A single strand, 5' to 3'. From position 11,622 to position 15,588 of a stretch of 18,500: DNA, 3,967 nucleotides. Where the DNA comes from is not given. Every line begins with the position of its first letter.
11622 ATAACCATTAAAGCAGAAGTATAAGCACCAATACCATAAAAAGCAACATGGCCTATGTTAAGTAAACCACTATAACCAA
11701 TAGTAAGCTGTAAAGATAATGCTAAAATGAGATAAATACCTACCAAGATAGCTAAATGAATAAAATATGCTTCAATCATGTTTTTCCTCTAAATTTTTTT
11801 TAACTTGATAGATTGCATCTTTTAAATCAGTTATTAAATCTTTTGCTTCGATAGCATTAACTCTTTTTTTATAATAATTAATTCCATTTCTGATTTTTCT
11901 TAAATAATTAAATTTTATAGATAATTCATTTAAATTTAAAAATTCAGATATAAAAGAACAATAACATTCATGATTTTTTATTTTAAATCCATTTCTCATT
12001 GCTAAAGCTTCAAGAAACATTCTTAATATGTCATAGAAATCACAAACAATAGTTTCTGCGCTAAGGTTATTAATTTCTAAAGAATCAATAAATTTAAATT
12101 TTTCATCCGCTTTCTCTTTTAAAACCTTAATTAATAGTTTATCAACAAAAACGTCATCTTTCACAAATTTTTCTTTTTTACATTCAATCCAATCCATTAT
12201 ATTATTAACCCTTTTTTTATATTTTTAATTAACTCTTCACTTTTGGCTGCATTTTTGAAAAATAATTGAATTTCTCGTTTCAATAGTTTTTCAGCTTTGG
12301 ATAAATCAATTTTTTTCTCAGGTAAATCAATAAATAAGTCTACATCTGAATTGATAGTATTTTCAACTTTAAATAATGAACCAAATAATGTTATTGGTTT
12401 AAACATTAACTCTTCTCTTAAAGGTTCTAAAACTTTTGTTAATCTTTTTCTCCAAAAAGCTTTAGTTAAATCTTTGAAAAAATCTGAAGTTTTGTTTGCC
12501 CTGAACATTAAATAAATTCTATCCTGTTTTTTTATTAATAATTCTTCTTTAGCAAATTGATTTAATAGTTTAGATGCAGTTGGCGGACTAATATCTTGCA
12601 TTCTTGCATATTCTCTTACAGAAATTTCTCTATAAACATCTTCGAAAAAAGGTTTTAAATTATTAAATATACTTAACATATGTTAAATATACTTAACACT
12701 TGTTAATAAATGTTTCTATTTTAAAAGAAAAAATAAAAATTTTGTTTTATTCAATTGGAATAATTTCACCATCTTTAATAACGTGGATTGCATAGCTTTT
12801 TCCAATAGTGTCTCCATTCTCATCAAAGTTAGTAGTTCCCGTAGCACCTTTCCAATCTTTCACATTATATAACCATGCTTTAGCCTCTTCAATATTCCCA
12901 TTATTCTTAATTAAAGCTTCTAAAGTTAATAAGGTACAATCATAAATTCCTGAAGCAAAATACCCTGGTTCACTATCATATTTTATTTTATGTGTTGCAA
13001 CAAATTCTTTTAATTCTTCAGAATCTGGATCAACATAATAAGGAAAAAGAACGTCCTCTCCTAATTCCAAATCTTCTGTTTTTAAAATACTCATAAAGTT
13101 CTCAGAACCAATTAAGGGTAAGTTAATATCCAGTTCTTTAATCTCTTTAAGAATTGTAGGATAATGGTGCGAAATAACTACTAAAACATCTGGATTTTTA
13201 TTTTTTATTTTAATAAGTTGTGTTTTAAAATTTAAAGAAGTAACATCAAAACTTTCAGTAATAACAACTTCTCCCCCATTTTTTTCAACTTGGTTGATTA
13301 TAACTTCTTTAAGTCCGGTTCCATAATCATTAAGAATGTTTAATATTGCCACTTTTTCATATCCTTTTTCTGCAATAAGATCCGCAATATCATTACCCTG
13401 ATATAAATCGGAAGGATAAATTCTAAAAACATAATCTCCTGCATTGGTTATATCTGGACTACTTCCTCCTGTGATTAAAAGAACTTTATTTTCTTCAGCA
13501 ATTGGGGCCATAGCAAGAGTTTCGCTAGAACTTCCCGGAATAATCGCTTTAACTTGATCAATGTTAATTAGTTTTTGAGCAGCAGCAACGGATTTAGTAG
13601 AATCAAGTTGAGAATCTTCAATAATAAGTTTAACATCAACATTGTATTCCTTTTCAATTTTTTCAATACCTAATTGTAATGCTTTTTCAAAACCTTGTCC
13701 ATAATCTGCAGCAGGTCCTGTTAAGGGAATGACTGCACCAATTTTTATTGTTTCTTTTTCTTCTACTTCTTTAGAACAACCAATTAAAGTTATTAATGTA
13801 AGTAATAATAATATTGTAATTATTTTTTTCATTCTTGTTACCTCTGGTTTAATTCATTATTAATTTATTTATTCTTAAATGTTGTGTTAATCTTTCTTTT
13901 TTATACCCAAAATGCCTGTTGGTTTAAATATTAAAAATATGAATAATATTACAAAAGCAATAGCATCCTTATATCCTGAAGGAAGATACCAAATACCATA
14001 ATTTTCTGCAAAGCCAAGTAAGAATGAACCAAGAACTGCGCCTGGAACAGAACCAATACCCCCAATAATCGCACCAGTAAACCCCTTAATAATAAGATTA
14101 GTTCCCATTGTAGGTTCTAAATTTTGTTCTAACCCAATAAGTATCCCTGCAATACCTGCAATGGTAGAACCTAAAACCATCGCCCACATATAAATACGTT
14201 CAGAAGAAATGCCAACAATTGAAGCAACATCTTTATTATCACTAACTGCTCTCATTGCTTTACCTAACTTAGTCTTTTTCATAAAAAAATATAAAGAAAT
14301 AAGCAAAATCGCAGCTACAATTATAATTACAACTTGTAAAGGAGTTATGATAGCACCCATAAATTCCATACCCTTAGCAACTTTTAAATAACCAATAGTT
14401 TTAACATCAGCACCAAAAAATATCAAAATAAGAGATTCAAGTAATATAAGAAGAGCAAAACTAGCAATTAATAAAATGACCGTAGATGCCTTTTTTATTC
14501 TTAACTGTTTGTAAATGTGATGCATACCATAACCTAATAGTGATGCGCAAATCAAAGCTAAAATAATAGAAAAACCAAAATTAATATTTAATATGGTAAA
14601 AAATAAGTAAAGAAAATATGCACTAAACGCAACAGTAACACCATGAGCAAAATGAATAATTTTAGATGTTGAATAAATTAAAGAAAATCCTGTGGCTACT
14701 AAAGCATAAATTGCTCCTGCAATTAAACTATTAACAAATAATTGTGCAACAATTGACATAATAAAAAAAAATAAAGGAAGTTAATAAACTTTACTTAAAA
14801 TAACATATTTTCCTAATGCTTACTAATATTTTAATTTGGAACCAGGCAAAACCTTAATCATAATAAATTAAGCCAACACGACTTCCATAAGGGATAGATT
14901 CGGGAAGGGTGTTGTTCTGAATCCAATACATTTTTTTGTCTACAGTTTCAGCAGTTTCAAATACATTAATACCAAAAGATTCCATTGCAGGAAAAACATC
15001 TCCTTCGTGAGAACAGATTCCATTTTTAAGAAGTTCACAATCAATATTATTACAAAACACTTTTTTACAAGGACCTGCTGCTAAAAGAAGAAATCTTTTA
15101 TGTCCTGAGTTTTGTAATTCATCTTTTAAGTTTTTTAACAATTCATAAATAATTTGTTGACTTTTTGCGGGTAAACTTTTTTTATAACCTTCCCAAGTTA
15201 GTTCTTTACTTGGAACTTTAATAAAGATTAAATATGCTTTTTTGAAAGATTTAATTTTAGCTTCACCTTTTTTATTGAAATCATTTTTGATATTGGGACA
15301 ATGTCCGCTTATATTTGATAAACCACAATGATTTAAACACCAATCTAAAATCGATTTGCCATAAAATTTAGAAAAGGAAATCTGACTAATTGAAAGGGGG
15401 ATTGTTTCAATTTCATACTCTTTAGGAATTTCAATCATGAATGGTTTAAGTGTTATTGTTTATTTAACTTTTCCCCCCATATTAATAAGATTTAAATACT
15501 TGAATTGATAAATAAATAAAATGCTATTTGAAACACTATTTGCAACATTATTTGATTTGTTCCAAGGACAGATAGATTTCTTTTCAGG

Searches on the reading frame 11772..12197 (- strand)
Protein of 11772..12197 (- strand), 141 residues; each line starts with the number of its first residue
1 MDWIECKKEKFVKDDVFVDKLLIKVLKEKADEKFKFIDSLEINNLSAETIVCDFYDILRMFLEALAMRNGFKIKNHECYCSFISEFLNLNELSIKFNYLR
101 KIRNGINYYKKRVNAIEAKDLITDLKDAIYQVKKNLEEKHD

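Call 16: search_protein_families(library=pfam, proteins=[window:11772-12197:-], max_evalue=0.01)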
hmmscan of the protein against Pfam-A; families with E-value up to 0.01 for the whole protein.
window:11772-12197:- (141 aa): 1 family
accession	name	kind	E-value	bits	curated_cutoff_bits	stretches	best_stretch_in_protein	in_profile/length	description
PF13495.12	Phage_int_SAM_4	-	0.0067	17.3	27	0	60-91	4-34/85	Phage integrase, N-terminal SAM-like domain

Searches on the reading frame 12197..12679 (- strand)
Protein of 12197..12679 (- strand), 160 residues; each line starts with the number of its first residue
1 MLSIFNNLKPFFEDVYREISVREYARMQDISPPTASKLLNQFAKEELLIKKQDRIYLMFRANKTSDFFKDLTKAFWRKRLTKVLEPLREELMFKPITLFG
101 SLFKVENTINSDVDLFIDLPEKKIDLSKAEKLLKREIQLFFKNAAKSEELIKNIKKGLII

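Call 16: search_protein_families(library=pfam, proteins=[window:12197-12679:-], max_evalue=0.01)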
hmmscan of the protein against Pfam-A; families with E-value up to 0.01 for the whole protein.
window:12197-12679:- (160 aa): 3 families
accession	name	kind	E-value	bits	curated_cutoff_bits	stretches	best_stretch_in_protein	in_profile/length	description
PF01909.29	NTP_transf_2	-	1.3e-05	25.9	21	1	93-157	14-89/93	Nucleotidyltransferase domain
PF18765.7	Polbeta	-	1.4e-05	25.6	26.9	1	95-156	15-82/93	Polymerase beta, Nucleotidyltransferase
PF22600.2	MTPAP-like_central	-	0.00018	22.1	27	1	73-153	22-95/139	Poly(A) RNA polymerase, mitochondrial-like, central palm domain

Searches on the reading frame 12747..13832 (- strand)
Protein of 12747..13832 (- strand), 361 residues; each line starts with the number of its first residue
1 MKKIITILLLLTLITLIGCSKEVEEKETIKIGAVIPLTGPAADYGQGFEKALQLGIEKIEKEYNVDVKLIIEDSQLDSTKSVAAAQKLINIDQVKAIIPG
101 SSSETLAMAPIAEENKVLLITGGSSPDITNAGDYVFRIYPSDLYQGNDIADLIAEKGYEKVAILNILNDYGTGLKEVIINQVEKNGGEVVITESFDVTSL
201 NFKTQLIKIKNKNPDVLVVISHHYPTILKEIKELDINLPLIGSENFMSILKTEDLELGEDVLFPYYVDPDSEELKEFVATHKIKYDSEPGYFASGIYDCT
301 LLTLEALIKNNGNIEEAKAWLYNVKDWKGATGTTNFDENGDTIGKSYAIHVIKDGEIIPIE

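Call 4: search_protein_families(library=pfam, proteins=[window:12747-13832:-], max_evalue=0.01)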
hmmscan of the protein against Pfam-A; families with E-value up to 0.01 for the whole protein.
window:12747-13832:- (361 aa): 5 families
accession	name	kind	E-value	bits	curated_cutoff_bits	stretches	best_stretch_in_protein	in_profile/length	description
PF13458.12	Peripla_BP_6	-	4.2e-45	155.3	31.7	1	28-355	1-342/343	Periplasmic binding protein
PF01094.35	ANF_receptor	-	3.3e-29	102.5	25.4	1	50-349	4-347/353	Receptor family ligand binding region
PF13433.12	Peripla_BP_5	-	2.5e-06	27.3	27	1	29-221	1-198/363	Periplasmic binding protein domain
PF02608.20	Bmp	-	0.0072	15.8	24.1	0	39-115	132-205/301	ABC transporter substrate-binding protein PnrA-like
PF13407.12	Peripla_BP_4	-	0.0092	16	35.1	0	44-108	8-70/258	Periplasmic binding protein domain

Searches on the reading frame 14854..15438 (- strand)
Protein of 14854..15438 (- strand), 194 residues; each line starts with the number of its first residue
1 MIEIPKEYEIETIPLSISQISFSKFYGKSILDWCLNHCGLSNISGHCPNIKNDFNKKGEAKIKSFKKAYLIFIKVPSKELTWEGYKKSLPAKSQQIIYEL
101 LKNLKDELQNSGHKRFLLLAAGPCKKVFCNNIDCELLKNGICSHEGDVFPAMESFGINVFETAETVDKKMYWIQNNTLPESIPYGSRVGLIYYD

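Call 16: search_protein_families(library=pfam, proteins=[window:14854-15438:-], max_evalue=0.01)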
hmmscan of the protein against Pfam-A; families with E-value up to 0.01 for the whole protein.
window:14854-15438:- (194 aa): 1 family
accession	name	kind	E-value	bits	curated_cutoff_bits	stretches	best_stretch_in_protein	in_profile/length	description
PF10050.14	DUF2284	-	7.3e-16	58.8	25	1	29-177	13-152/161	Predicted metal-binding protein (DUF2284)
